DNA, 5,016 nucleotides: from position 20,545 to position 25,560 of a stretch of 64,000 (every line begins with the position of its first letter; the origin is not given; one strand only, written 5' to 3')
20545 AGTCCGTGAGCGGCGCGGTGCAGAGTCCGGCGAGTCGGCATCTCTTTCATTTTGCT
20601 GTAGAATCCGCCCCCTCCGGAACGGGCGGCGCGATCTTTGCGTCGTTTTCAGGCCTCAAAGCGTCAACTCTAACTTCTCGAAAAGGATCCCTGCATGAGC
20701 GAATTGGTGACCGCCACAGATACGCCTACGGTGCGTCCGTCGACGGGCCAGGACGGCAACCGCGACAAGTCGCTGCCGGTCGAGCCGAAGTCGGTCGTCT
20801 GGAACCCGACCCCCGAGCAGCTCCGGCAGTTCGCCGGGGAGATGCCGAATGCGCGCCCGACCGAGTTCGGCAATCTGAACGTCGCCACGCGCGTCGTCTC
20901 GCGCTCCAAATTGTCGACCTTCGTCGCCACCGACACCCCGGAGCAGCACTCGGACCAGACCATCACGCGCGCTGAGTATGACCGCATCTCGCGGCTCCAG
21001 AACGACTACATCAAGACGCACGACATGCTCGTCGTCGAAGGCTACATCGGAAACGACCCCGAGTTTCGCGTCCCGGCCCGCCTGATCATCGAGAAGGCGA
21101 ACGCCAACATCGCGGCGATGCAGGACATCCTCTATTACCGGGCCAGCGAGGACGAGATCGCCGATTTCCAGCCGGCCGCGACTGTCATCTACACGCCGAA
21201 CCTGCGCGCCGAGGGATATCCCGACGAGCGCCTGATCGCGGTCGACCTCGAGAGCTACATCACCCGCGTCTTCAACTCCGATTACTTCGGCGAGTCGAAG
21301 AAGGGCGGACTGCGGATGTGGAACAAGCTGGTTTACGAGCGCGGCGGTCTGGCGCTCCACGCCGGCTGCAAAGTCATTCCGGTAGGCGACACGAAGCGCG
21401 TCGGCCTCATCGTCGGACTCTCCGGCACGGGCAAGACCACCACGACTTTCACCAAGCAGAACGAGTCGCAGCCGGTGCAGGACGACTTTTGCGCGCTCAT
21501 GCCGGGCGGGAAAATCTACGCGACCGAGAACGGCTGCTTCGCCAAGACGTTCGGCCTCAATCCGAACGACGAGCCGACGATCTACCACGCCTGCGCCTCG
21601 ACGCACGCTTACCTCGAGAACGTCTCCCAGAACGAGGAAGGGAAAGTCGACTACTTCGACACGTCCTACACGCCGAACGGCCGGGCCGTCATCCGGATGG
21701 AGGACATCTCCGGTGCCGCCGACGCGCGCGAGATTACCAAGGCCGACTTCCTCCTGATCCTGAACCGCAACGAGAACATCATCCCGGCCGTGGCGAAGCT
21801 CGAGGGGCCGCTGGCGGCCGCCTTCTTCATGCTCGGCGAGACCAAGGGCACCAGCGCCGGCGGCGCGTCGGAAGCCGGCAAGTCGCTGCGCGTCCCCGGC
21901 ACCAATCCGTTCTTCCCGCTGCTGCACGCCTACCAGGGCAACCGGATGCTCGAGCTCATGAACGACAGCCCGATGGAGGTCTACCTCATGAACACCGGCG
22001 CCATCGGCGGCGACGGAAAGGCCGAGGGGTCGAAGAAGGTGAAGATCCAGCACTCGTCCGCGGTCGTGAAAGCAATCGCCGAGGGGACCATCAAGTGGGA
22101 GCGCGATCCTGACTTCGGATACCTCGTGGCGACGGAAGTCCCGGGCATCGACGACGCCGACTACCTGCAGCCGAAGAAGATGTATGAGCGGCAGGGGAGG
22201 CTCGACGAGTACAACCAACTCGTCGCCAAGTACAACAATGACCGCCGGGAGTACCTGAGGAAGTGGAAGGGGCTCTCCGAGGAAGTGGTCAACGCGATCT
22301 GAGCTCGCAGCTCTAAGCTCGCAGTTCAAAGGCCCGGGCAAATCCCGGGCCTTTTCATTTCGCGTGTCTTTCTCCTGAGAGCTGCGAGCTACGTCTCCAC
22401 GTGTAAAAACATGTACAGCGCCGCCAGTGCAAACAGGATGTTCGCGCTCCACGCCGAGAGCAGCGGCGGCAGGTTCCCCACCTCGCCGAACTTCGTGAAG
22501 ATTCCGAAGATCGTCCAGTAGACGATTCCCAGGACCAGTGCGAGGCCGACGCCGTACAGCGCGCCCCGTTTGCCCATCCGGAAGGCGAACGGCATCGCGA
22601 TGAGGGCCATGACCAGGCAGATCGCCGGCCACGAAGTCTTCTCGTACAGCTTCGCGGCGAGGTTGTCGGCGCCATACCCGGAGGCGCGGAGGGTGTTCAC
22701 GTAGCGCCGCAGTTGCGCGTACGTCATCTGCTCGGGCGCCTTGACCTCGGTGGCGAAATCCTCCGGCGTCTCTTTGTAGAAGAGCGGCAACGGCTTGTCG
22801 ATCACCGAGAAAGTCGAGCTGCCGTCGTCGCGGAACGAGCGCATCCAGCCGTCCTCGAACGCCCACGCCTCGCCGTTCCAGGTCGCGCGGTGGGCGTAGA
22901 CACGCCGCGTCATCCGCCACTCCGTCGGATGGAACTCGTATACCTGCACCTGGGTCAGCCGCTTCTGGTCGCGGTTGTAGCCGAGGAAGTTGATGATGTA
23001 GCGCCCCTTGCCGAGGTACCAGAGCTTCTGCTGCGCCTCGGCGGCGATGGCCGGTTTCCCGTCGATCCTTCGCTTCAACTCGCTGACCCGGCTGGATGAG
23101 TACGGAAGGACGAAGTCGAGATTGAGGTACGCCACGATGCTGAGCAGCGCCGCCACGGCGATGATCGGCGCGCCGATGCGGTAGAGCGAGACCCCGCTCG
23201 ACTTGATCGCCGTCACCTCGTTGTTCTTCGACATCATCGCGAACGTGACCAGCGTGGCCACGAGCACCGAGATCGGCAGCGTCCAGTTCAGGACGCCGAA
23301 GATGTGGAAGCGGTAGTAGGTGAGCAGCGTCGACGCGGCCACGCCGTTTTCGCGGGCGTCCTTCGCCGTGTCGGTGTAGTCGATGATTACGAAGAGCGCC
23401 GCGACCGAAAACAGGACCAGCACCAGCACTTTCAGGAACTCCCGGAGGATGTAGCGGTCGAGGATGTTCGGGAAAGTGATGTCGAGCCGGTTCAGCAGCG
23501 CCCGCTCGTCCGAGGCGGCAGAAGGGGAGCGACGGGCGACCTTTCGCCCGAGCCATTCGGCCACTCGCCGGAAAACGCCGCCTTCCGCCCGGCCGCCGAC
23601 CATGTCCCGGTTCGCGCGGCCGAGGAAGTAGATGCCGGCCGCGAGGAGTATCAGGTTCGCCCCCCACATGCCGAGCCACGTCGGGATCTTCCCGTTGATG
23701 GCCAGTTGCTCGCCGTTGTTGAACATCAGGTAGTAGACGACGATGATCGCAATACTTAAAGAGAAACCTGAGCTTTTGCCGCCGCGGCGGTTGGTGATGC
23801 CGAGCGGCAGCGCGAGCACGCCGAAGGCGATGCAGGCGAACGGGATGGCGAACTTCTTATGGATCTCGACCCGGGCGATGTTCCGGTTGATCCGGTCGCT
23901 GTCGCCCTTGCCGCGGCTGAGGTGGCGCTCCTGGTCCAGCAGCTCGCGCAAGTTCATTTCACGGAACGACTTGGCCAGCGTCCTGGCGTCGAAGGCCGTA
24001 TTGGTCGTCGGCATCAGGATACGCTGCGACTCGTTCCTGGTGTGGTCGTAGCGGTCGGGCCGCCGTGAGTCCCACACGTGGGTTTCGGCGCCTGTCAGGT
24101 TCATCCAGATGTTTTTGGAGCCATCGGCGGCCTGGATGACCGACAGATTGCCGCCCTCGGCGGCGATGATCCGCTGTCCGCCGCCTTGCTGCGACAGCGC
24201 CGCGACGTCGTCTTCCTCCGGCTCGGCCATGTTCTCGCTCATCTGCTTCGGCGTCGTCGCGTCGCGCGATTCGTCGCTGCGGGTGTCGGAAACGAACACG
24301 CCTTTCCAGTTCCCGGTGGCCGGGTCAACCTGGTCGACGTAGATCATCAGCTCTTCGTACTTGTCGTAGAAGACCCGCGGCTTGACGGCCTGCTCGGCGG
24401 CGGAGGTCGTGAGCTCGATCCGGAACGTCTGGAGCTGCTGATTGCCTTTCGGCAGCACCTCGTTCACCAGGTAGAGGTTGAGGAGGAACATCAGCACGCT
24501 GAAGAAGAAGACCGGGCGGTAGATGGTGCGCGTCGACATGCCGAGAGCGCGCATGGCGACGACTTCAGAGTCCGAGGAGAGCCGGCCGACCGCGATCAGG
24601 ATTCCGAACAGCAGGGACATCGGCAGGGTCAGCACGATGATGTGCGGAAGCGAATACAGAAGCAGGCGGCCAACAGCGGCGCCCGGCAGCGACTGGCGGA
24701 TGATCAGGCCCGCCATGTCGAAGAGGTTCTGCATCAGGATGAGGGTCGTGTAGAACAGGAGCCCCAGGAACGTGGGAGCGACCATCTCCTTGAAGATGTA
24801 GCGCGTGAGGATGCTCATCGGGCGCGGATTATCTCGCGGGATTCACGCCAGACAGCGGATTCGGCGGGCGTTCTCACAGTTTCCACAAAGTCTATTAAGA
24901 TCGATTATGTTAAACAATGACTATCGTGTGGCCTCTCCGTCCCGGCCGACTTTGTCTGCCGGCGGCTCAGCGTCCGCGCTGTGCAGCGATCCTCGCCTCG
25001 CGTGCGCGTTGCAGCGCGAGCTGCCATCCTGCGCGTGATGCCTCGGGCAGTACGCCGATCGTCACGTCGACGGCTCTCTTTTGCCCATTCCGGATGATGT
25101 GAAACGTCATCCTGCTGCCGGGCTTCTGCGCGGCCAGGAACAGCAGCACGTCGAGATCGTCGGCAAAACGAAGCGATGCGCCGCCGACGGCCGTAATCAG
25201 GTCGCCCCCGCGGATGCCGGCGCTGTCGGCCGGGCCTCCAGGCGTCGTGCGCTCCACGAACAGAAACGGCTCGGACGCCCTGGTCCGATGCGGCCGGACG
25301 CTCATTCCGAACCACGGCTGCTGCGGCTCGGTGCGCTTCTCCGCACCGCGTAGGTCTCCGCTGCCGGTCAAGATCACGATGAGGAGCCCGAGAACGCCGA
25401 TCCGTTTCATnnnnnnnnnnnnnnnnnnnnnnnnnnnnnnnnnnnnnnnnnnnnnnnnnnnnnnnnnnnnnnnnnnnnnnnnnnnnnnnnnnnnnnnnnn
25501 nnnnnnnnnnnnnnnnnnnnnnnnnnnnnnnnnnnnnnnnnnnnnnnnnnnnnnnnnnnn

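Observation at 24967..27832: Operon of a 12-cysteine small secreted peptide, a giant CarboxypepD_reg secreted protein and a secreted PDZ protein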

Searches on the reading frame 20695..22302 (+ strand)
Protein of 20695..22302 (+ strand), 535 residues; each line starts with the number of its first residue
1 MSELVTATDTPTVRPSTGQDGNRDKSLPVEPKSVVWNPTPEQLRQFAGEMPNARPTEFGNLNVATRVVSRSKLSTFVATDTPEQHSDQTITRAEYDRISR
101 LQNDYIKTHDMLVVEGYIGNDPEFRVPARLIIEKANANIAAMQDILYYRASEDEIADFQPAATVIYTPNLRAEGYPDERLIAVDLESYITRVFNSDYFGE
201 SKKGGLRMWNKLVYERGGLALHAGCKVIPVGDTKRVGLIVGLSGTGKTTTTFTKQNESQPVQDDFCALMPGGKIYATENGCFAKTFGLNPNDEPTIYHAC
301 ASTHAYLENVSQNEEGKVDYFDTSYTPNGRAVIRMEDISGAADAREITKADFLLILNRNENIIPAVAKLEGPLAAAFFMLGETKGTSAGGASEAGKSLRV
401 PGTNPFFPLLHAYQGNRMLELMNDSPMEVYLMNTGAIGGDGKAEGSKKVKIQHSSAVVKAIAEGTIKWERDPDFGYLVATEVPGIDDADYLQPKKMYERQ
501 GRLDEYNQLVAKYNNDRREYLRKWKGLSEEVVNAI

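Call 84: search_protein_families(library=pfam, proteins=[window:20695-22302:+], max_evalue=0.00001)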
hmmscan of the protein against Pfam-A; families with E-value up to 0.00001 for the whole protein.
window:20695-22302:+ (535 aa): 1 family
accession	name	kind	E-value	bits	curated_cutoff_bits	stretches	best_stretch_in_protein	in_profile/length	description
PF01293.25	PEPCK_ATP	-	3e-78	264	26.5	1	33-487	2-464/465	Phosphoenolpyruvate carboxykinase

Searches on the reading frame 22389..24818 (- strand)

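Call 84: search_protein_families(library=pfam, proteins=[window:22389-24818:-], max_evalue=0.00001)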
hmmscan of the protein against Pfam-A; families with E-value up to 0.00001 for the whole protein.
window:22389-24818:- (809 aa): 1 family
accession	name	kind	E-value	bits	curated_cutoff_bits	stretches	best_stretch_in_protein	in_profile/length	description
PF03739.19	LptF_LptG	-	5.6e-161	535.9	27.9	2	455-805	1-352/353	Lipopolysaccharide export system permease LptF/LptG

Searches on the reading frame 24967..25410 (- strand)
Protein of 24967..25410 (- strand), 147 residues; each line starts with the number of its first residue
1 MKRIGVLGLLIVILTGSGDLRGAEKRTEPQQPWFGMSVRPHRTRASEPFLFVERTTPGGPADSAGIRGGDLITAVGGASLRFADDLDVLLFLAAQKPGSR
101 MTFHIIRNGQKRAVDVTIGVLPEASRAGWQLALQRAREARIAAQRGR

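Call 3: search_protein_families(library=pfam, proteins=[window:24967-25410:-], max_evalue=1)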
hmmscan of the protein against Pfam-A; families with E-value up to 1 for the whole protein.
window:24967-25410:- (147 aa): 4 families
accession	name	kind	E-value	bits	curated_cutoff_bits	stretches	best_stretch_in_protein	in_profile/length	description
PF13180.12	PDZ_2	-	2e-09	38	27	1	49-118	13-80/80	PDZ domain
PF17820.7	PDZ_6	-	9.1e-09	35.4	27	1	52-107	2-54/54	PDZ domain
PF00595.29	PDZ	-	3.4e-07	31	23.2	1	30-92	8-69/81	PDZ domain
PF19805.5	DUF6288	-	0.039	13.5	26.3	1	52-122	5-80/402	Family of unknown function (DUF6288)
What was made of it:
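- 24967..25410 (-): Gene for the 147-aa exported stand-alone PDZ protein. Pfam PDZ_2 E 2e-9 (call 3).
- On PDZ domain (PF13180 / PF17820), third protein: 38 bits against a cutoff of 27 (call 3).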

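Call 4: search_protein_families(library=ncbifam, proteins=[window:24967-25410:-], max_evalue=1)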
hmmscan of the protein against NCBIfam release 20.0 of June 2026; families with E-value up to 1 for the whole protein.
window:24967-25410:- (147 aa): 18 families
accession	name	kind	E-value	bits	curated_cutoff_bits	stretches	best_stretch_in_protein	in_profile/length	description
TIGR02037.1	degP_htrA_DO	subfamily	2.2e-10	40.1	416.2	1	51-124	262-333/434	Do family serine endopeptidase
NF008147.1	PRK10898.1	equivalog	5.4e-07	29.1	408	1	50-119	281-348/352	outer membrane-stress sensor serine endopeptidase DegS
NF041521.1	HhoA_HhoB_HtrA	equivalog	2.2e-06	27.2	450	1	50-121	265-334/335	HhoA/HhoB/HtrA family serine endopeptidase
NF040960.1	MamE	equivalog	5.9e-06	25.1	800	1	50-126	469-543/659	magnetosome formation protease MamE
NF047968.1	SerProtHtrA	equivalog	1e-05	25.1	470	1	50-117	291-356/357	serine protease HtrA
NF007526.1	PRK10139.1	equivalog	1.1e-05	24.4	756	1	51-121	294-362/456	serine endoprotease DegQ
NF041199.1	trx7_PDZ_seleno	equivalog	1.3e-05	24.3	300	1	54-116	209-388/390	Trx7/PDZ domain-containing (seleno)protein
TIGR00225.1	prc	subfamily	3.8e-05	22.9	218.6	1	50-118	64-131/335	C-terminal processing peptidase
TIGR02038.1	protease_degS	equivalog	6.2e-05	22.3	422.95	1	52-119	282-347/351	outer membrane-stress sensor serine endopeptidase DegS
NF008189.1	PRK10942.1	equivalog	0.00092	17.8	720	1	51-118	316-381/477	serine endoprotease DegP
TIGR00054.1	TIGR00054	equivalog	0.0027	16.6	147.55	1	51-115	205-266/421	RIP metalloprotease RseP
TIGR01713.1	typeII_sec_gspC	equivalog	0.004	16.8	101.6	1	63-117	206-258/259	type II secretion system protein GspC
NF052377.1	lmo1851_S41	exception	0.0057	15.4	725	1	58-118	128-187/468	lmo1851 family serine protease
NF008046.0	PRK10779.1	equivalog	0.02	14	477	1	24-118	201-289/450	sigma E protease regulator RseP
NF050055.1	SerProtHtrAMycob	equivalog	0.029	13.3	800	1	51-117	433-497/502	serine protease HtrA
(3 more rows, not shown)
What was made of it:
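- On HtrA/DegP serine protease: All NCBIfam full-length cutoffs are missed by a wide margin (call 4).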

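Call 39: search_protein_families(library=padloc, proteins=[window:24967-25410:-], max_evalue=0.1)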
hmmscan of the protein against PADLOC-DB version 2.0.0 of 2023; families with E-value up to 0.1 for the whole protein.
window:24967-25410:- (147 aa): 0 families
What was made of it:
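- On Known anti-phage defence systems (PADLOC): 0 hits for all three proteins (call 39).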

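Call 76: search_solved_structures(query=window:24967-25410:-, max_evalue=0.01, show_alignments=2)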
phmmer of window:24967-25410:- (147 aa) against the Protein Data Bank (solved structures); distinct sequences matched with E-value up to 0.01: 65 (the best 60 are shown).
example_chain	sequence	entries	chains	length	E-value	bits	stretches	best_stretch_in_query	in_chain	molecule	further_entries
22kg_A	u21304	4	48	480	8e-10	42.1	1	52-125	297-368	Probable periplasmic serine endoprotease DegP-like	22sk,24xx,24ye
4a8a_A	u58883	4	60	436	1.7e-07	34.5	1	50-127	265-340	PERIPLASMIC PH-DEPENDENT SERINE ENDOPROTEASE DEGQ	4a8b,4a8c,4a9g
8kic_D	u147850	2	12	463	1.9e-07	34.3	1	50-127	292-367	peptidase Do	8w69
10br_A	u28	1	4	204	1.6e-06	31.4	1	51-124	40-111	Periplasmic serine protease DO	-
3stj_A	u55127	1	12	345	3.3e-06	30.3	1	50-119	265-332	Protease degQ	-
8k2y_A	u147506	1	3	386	5.7e-06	29.6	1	52-123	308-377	serine endoprotease DegP-like protein MucD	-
7xs0_A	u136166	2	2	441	5.8e-06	29.5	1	58-119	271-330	Periplasmic serine endoprotease DegP-like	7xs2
9zrj_A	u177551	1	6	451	6.3e-06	29.4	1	31-124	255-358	Periplasmic serine protease DO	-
5y2d_A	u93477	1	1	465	7e-06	29.3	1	58-119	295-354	Periplasmic serine endoprotease DegP-like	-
5jd8_A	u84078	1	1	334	3e-05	27.2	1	51-123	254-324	Periplasmic serine peptidase DegS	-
3wkl_A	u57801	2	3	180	4.9e-05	26.5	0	56-110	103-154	Putative Zinc Metalloprotease AQ_1964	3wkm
7xft_A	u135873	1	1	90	0.00018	24.7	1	55-129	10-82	Putative zinc metalloprotease PA3649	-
7xfu_A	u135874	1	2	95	0.00023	24.4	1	55-129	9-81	Putative zinc metalloprotease PA3649,peptide GPAVLA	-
6akq_A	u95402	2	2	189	0.00055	23.1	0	56-81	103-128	PDZ tandem fragment of A. aeolicus site-2 protease homolog with the PA tag insertion | PDZ tandem fragment with PA tag insertion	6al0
6icf_A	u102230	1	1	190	0.00057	23.1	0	56-81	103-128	Putative zinc metalloprotease aq_1964,Putative zinc metalloprotease aq_1964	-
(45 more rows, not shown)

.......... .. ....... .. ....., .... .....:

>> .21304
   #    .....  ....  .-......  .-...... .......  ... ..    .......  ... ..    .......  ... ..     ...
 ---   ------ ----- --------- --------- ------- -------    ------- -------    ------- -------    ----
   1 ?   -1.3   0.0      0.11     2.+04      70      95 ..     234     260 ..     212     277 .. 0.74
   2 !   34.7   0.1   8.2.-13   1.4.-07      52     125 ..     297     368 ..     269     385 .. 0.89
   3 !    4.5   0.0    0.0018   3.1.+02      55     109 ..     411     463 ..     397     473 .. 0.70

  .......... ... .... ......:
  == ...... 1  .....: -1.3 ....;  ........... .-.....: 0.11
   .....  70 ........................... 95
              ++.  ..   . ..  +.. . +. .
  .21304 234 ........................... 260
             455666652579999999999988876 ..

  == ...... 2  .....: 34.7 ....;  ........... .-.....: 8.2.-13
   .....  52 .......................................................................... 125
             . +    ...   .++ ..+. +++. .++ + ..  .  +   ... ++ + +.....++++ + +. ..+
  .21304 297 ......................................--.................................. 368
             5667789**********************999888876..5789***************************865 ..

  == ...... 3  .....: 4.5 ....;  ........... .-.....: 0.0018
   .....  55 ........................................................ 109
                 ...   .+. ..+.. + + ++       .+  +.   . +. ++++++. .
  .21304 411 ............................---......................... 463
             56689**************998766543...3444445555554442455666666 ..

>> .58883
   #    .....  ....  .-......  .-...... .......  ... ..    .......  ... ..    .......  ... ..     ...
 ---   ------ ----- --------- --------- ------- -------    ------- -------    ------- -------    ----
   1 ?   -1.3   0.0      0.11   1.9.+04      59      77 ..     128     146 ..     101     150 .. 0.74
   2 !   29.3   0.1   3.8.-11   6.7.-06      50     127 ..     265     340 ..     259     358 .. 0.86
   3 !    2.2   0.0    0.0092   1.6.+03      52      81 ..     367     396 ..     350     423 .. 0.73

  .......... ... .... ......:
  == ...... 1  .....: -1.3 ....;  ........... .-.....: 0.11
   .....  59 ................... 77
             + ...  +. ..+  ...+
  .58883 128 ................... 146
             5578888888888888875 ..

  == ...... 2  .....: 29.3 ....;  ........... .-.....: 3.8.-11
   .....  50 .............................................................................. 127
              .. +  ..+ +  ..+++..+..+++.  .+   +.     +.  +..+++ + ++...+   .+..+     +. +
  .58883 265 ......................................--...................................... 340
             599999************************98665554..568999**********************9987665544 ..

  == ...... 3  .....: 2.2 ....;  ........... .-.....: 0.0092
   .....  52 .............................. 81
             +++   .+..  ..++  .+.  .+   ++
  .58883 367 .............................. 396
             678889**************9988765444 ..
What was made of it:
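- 24967..25410 (-): Closest solved relatives are PDZ1 of DegP/DegQ, E 8e-10 (call 76).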
